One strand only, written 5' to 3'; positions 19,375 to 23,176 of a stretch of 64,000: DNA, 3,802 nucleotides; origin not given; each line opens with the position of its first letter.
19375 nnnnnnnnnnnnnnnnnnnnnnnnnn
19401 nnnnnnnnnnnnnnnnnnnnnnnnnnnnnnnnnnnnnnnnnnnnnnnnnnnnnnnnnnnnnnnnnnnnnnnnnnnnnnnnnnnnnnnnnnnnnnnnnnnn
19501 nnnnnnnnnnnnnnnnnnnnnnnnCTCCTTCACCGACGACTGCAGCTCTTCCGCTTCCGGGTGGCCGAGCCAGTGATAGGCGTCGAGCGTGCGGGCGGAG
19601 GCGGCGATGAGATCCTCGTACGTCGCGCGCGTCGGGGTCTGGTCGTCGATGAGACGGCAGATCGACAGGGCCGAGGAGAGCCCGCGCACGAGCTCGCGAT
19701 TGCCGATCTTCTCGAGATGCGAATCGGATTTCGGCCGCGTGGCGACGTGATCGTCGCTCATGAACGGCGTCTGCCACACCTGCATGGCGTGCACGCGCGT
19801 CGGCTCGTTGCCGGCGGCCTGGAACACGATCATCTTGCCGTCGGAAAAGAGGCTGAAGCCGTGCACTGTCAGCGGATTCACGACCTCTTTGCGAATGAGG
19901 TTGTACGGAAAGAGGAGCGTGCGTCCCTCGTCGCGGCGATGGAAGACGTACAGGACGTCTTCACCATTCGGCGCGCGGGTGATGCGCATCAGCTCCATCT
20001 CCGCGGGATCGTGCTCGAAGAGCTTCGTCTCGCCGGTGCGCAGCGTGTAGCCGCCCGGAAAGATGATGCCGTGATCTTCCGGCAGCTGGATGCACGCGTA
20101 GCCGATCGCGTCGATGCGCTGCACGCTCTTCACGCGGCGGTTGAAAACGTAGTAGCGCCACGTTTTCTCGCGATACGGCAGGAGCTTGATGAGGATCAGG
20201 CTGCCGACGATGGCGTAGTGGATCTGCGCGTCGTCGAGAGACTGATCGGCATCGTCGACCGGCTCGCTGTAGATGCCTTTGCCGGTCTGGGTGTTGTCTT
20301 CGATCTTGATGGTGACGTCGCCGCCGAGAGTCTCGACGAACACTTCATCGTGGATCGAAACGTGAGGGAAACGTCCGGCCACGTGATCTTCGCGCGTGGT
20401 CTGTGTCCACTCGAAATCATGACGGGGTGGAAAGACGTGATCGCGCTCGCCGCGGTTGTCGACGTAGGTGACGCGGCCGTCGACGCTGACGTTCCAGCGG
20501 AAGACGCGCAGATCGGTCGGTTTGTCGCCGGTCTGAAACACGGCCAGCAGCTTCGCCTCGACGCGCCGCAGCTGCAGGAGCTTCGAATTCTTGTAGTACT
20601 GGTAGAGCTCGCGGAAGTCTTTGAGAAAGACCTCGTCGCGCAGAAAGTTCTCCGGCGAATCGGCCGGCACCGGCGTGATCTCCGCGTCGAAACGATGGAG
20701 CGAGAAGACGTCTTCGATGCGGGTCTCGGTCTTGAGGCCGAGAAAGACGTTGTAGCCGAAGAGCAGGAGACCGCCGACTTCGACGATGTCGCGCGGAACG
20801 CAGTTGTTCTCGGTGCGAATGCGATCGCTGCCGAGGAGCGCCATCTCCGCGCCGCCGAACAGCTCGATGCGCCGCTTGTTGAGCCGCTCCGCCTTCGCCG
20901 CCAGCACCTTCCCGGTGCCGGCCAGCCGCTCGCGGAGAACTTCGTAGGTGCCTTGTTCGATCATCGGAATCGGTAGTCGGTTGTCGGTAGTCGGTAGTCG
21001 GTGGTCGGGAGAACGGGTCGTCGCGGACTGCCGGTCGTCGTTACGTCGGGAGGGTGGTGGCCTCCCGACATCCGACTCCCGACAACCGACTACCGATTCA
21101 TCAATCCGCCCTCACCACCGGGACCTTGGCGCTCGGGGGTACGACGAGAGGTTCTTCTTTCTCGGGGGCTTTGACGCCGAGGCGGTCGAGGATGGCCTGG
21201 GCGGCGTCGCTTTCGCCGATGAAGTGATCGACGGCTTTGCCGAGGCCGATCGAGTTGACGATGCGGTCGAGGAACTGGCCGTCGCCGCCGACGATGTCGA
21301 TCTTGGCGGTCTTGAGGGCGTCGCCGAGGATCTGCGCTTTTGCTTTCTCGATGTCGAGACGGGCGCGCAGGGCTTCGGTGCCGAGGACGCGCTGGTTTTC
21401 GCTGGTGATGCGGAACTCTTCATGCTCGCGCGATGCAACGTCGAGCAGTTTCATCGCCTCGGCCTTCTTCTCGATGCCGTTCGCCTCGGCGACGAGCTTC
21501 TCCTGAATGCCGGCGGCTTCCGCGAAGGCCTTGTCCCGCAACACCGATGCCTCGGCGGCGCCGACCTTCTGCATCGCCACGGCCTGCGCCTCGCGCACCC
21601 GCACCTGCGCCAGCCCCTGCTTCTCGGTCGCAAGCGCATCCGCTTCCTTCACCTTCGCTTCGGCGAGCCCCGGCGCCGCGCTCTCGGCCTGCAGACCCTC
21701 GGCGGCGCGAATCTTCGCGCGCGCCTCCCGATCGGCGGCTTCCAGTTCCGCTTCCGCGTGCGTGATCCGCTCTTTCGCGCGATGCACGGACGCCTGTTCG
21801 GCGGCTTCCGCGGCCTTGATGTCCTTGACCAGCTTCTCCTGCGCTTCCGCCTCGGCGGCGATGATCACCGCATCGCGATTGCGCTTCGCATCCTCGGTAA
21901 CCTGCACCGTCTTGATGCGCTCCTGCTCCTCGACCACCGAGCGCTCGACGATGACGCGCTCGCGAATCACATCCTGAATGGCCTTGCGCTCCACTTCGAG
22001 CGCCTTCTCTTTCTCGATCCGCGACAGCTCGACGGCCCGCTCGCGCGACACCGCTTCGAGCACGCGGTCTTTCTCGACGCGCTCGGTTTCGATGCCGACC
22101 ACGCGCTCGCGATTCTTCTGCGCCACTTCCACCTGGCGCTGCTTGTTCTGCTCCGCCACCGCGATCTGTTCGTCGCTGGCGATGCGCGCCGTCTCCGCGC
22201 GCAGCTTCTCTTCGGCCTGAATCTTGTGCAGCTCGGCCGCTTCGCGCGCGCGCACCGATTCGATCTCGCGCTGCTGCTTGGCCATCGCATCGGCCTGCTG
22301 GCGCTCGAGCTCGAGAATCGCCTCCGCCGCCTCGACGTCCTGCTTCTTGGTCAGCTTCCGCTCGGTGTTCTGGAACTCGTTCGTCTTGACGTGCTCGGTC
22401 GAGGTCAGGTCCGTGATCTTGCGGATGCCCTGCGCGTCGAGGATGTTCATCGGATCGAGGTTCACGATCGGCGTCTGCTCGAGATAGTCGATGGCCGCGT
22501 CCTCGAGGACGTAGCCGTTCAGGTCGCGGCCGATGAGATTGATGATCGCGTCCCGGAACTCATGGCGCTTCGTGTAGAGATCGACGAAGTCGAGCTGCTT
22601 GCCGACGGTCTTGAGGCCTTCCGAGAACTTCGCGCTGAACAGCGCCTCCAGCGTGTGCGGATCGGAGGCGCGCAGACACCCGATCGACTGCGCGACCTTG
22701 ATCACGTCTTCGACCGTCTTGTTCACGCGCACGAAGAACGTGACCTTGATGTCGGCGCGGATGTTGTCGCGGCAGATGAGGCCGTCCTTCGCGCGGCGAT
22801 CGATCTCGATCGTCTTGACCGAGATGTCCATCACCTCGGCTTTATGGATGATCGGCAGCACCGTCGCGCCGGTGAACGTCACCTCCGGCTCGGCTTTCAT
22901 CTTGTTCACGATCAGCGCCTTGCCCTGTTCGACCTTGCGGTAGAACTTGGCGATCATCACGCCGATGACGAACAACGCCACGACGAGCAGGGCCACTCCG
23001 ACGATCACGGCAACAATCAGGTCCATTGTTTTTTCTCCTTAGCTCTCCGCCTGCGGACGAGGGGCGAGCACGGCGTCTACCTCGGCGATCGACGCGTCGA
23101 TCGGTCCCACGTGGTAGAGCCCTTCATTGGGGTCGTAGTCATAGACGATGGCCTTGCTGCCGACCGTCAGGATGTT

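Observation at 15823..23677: NfeD-flotillin operon extended by a 1713-aa coiled-coil AAA+ protein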

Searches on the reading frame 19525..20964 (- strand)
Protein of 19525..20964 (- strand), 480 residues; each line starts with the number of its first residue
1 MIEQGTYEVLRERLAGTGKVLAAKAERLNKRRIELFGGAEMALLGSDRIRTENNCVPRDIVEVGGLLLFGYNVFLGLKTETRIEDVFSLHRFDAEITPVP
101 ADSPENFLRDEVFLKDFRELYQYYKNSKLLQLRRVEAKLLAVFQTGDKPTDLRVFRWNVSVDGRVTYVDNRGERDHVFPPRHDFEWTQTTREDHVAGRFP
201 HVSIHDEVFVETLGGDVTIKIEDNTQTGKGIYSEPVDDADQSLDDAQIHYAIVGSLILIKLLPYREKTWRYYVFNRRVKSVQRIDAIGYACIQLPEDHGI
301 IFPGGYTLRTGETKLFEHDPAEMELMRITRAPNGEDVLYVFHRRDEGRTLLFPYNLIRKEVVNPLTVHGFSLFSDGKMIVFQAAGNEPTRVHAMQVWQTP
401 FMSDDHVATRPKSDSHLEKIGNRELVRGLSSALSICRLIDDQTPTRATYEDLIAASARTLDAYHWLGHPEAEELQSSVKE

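Call 63: predict_structure(alignment_id=A3)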
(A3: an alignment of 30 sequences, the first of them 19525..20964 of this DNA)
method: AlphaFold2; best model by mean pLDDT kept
length: 480 residues; sequences in the alignment: 30
mean_pLDDT: 86.0   pTM: 0.82
mean pLDDT of the five models: 86.0, 85.4, 85.2, 83.4, 83.0
residues with pLDDT >= 90: 180; 70-90: 270; 50-70: 27; < 50: 3
segments of 3 or more residues with pLDDT < 50: 1-3
pLDDT, mean of each block of 10 residues (from residue 1): 64 88 92 80 90 89 91 76 91 89 92 93 88 88 85 91 89 70 90 81 87 81 63 83 80 93 89 90 92 90 90 85 87 87 88 88 88 91 85 92 83 82 88 87 78 89 90 90
secondary structure, 60 per line:
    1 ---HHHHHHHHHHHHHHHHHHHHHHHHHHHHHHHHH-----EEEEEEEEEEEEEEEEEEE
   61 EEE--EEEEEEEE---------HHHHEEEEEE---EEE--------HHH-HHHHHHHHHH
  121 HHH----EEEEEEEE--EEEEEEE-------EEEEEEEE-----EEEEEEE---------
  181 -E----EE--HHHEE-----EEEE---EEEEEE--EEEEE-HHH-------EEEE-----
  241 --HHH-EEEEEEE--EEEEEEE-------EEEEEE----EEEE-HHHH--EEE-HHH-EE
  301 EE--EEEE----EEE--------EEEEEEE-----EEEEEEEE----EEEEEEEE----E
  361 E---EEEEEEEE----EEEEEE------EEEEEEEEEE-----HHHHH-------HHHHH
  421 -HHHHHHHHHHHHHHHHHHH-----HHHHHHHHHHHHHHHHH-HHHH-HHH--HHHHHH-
elements in order: H4-36 E42-63 E66-73 H83-86 E87-92 E96-98 H111-123 E128-135 E138-144 E152-159 E165-171 E201-204 E208-213 E216-220 E232-235 E247-253 E256-262 E270-275 E280-283 H285-288 E291-293 E299-302 E305-308 E313-315 E324-330 E336-343 E348-355 E365-372 E377-382 E389-398 H404-408 H416-420 H422-440 H446-462 H464-467 H474-479
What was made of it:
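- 19573..20904 (-): DUF3686 region (residues 21-464): N-terminal helix, β-propeller-like domain (~42-398) and a helical bundle. AlphaFold2 model of residues 1-480: pLDDT 86, pTM 0.82 (call 63).
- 18445..19755 (-): Helical/coiled-coil stalk (residues ~404-840), including DUF7902 (580-664; window 18973-19227). Helices at 404-480 in the model (call 63).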

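Call 92: search_protein_representatives(protein=window:19525-20964:-)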
Query: 480 residues. Proteins with E-value up to 0.001 (for the whole library): 774; up to 1e-10: 570; up to 1e-30: 269. The best 150 are listed.
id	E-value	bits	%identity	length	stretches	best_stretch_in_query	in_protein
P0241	4.9e-199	678.3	61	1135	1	2-479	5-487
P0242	5.8e-196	668.2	60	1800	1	2-476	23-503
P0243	4.0e-188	642.3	59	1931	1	2-476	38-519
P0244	1.3e-181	620.8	60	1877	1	2-475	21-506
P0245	4.8e-181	619.0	57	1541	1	2-477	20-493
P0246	2.1e-180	616.9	57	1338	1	3-479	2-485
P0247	2.0e-178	610.3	56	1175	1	4-480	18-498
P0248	5.0e-175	599.1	57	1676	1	2-477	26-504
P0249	1.9e-172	590.6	55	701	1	3-478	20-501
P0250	5.8e-171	585.7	55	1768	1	2-479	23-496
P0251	1.1e-169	581.5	54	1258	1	2-476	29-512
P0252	6.0e-165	565.9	53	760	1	4-479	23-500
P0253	2.5e-164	563.8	53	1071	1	4-478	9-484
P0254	3.2e-164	563.5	53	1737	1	2-476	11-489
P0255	1.7e-161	554.5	54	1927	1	5-477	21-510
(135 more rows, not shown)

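Call 98: search_dna_similar(query=window:19525-20964:-, collection=plasmids, mode=protein, max_rows=15)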
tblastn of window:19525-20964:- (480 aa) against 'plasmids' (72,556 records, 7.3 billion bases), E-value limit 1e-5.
Records with a match: 13; places in all: 13; records where one place covers at least 80% of the query: 13.
Best place of each record, by identity: 60-80% 1; <60% 12.
By first word of the organism name: Streptomyces 3; Proteus 2; Deinococcus 2; Nonomuraea 1; Pseudomonas 1; Hymenobacter 1; Halomonas 1; Photobacterium 1; Vibrio 1.
By predicted mobility (MOB-suite, as given by PLSDB): non-mobilizable 10; mobilizable 3.
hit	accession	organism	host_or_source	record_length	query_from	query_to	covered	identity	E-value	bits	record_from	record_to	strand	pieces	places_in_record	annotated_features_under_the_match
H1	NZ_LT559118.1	Nonomuraea gerenzanensis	-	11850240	2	467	97%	61.1%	0e+0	587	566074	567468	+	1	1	none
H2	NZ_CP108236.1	Streptomyces sp. NBC_00080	-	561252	2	480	100%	54.0%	9e-169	534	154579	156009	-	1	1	DNA repair ATPase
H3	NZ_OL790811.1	Proteus mirabilis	-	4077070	5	467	96%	53.9%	2e-164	521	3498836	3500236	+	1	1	none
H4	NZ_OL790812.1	Proteus mirabilis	-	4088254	5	467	96%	53.9%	2e-164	521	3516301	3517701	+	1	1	none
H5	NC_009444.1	Pseudomonas fluorescens SBW25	-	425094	3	476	99%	50.7%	1e-149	479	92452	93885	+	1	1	DNA repair ATPase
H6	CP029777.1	Deinococcus actinosclerus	mixed culture,wastewater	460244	5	466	96%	49.9%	1e-141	456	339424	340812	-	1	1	DNA repair protein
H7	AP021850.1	Deinococcus grandis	-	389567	5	466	96%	49.2%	3e-141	455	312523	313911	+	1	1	hypothetical protein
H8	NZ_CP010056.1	Hymenobacter sp. DG25B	single cell,soil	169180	2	480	100%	44.0%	4e-137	443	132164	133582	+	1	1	DNA repair ATPase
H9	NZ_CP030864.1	Streptomyces globosus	cell culture,environment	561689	3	466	97%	44.2%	2e-123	403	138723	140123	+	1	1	DNA repair ATPase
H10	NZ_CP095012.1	Streptomyces sp. 2P-4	cell culture,mudflats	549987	3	466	97%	44.2%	4e-123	402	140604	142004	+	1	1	DNA repair ATPase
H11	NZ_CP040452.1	Halomonas sp. PA16-9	-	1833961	3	480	100%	42.8%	2e-132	429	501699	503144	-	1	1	none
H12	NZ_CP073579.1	Photobacterium sp. GJ3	-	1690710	3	471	98%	43.3%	3e-127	415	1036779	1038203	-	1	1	record has no annotation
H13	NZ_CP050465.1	Vibrio campbellii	single cell,seawater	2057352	5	480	99%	42.3%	7e-126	410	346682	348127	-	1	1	none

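Call 99: search_dna_similar(query=window:19525-20964:-, collection=phages, mode=protein, max_rows=10)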
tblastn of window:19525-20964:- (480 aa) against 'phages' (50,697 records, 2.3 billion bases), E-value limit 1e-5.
No match.
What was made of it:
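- No phage record matches and only 13 plasmid records do, mostly megaplasmids or chromids (calls 98, 99).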

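Call 100: get_annotated_region(hit=H8, flank=7000)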
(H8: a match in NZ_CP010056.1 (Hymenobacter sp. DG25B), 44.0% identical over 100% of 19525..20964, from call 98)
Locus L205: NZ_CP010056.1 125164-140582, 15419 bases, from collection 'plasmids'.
description: Hymenobacter sp. DG25B plasmid unnamed, complete sequence
organism: Hymenobacter sp. DG25B (NCBI taxid 1385664)
taxonomy: Bacteria; Bacteroidota; Cytophagia; Cytophagales; Hymenobacteraceae; Hymenobacter; Hymenobacter sp. DG25B
host: -; source: single cell,soil; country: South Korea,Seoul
typing (MOB-suite, as given by PLSDB): non-mobilizable
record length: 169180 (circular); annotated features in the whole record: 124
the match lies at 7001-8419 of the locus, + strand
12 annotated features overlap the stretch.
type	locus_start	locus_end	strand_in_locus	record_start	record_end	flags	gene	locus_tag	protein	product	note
CDS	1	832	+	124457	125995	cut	-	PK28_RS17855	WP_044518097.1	glycoside hydrolase family 32 protein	-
CDS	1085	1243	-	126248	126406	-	-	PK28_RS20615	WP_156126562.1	hypothetical protein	-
CDS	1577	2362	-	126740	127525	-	-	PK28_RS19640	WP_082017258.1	LexA family transcriptional regulator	-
CDS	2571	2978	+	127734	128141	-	-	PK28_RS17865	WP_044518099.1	molecular chaperone Tir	-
CDS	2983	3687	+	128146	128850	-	-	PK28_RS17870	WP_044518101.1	PspA/IM30 family protein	-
CDS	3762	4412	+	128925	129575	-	-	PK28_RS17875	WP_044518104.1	DUF1449 family protein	-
CDS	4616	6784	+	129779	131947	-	-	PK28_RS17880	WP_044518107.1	hypothetical protein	-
CDS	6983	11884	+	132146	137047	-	-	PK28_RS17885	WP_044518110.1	DNA repair ATPase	-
CDS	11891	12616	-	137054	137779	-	-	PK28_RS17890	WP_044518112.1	LytTR family DNA-binding domain-containing protein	-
CDS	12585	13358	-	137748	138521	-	-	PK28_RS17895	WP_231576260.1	histidine kinase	GO:0000160 - phosphorelay signal transduction system [Evidence IEA]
CDS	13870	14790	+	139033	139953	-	-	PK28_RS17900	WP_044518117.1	ABC transporter ATP-binding protein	-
CDS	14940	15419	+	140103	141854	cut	-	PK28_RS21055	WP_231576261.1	hypothetical protein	-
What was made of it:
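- Hymenobacter has Tir chaperone - PspA - DUF1449 - flotillin-like protein - ATPase (call 100).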

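Call 101: get_annotated_region(hit=H6, flank=7000)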
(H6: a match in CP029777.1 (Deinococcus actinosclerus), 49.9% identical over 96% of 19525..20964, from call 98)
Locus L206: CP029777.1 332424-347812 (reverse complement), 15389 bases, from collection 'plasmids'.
description: Deinococcus actinosclerus strain SJTR plasmid unnamed3, complete sequence
organism: Deinococcus actinosclerus (NCBI taxid 1768108)
taxonomy: Bacteria; Deinococcota; Deinococci; Deinococcales; Deinococcaceae; Deinococcus; Deinococcus actinosclerus
host: -; source: mixed culture,wastewater; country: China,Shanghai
typing (MOB-suite, as given by PLSDB): non-mobilizable
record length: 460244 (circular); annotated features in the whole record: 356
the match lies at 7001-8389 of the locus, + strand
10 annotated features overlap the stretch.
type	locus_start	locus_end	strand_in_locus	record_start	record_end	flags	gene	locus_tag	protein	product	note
CDS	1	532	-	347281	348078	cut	modB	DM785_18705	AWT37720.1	molybdate ABC transporter permease subunit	-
CDS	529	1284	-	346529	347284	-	modA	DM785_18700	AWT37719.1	molybdate ABC transporter substrate-binding protein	-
CDS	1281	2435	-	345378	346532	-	-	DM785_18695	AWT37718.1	XRE family transcriptional regulator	-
CDS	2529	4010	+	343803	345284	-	-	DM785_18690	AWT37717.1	GGDEF domain-containing protein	-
CDS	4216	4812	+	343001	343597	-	-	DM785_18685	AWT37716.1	hypothetical protein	-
CDS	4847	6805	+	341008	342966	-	-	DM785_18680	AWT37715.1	hypothetical protein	-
CDS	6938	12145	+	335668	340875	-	-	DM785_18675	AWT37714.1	DNA repair protein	-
CDS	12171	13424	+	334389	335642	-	-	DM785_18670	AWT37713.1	glycerate kinase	-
CDS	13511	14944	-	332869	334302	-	-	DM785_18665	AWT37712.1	guanine permease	-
CDS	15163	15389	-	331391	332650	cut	-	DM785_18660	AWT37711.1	transcriptional regulator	-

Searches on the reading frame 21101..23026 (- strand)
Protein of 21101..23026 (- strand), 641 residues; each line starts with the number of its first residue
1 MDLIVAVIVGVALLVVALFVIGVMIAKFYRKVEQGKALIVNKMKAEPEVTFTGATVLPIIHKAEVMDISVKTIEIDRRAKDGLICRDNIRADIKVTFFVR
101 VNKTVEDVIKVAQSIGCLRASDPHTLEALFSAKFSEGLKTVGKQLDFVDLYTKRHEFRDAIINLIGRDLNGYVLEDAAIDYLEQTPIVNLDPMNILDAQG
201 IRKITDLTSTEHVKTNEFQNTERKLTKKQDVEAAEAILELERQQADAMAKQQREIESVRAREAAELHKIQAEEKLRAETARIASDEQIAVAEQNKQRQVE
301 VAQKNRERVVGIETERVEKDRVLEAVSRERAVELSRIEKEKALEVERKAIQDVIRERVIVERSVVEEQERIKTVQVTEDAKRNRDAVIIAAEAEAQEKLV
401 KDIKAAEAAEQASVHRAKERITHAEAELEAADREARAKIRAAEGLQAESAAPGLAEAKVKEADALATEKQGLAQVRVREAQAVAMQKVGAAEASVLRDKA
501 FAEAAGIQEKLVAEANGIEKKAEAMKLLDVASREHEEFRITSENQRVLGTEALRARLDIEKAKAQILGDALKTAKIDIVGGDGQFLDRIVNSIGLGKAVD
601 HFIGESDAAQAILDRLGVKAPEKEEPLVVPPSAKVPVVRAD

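Call 6: search_protein_families(library=pfam, proteins=[window:21101-23026:-], max_evalue=0.01)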
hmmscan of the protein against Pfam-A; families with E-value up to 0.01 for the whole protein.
window:21101-23026:- (641 aa): 0 families

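Call 7: search_protein_families(library=ncbifam, proteins=[window:21101-23026:-], max_evalue=0.01)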
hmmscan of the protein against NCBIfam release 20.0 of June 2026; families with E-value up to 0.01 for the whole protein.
window:21101-23026:- (641 aa): 0 families

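Call 9: search_protein_families(library=pfam, proteins=[window:21101-23026:-], max_evalue=10)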
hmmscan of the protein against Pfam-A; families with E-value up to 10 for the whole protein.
window:21101-23026:- (641 aa): 0 families
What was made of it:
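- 21101..23026 (-): Second gene: 641-aa divergent YqiK-type flotillin, with an N-terminal TM segment, an SPFH domain and a long Glu/Ala-rich coiled coil. Pfam Band_7 and Flot are not matched (calls 6, 9).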

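Call 11: search_solved_structures(query=window:21101-23026:-, max_evalue=10, show_alignments=2)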
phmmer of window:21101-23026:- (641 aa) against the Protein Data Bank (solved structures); distinct sequences matched with E-value up to 10: 1.
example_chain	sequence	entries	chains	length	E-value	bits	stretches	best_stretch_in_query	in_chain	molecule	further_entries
5msc_A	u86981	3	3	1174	0.4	12.9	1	315-507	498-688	Carboxylic acid reductase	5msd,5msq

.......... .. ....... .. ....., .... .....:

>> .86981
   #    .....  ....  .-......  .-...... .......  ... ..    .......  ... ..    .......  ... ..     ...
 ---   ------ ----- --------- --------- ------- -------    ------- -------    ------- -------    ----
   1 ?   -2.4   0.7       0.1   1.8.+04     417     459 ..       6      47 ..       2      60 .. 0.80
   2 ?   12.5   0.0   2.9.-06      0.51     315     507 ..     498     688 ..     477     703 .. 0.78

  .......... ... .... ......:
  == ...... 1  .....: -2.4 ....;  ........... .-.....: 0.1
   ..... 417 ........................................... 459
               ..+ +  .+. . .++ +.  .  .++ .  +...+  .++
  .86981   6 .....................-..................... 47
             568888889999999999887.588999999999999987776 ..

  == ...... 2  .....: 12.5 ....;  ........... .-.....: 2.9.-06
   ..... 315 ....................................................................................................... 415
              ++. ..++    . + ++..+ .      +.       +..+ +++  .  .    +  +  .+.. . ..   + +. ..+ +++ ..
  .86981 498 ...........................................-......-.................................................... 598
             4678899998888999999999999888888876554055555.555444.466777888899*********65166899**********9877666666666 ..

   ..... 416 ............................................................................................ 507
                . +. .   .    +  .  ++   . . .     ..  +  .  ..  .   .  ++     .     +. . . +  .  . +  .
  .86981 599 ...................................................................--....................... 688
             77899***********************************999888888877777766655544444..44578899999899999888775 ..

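Call 15: find_homologous_proteins(query=window:21101-23026:-)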
Query window:21101-23026:- (641 aa): 8000 proteins with E <= 0.001 among 8000 candidates; the best 120 are listed.
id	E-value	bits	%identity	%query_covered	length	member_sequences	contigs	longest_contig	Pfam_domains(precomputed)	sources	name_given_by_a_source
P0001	0.0e+0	1192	93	100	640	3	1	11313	-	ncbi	ncbi:MAG: flotillin family protein [Thermoanaerobaculia bacterium]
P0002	0.0e+0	1170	91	100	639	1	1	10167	-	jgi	jgi:uncharacterized membrane protein YqiK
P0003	0.0e+0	1165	90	100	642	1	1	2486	-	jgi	jgi:uncharacterized membrane protein YqiK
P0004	0.0e+0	1165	91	100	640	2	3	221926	-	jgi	jgi:uncharacterized membrane protein YqiK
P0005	0.0e+0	1149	90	100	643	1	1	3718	-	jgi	jgi:uncharacterized membrane protein YqiK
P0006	0.0e+0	1115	86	100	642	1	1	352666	-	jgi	jgi:uncharacterized membrane protein YqiK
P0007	0.0e+0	1109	86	100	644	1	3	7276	-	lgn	-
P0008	0.0e+0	1103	86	100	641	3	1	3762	-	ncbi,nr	ncbi:MAG TPA: flotillin family protein [Thermoanaerobaculia bacterium]|nr:flotillin family protein [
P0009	0.0e+0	1100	85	100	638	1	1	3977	-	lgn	-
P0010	0.0e+0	1094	85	100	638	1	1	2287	-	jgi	jgi:uncharacterized membrane protein YqiK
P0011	0.0e+0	1090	85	97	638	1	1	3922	-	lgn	-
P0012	0.0e+0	1087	85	100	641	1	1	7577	-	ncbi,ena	ncbi:MAG TPA: flotillin family protein [Thermoanaerobaculia bacterium]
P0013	0.0e+0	1086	83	100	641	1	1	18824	-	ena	-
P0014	0.0e+0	1081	85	100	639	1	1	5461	-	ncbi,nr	ncbi:MAG TPA: flotillin family protein [Thermoanaerobaculia bacterium]|nr:flotillin family protein [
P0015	0.0e+0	1076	83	100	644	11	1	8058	-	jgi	jgi:uncharacterized membrane protein YqiK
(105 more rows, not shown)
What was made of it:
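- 21101..23026 (-): Public names are 'flotillin family protein' and 'YqiK' (call 15).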

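Call 22: search_protein_families(library=padloc, proteins=[window:21101-23026:-], max_evalue=0.01)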
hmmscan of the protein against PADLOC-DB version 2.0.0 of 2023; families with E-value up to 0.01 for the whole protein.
window:21101-23026:- (641 aa): 0 families

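Call 71: search_solved_structures(query=A6, max_evalue=0.01)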
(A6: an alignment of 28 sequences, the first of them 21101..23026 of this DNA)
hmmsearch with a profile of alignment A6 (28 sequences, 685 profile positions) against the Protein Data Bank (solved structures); distinct sequences matched with E-value up to 0.01: 0.
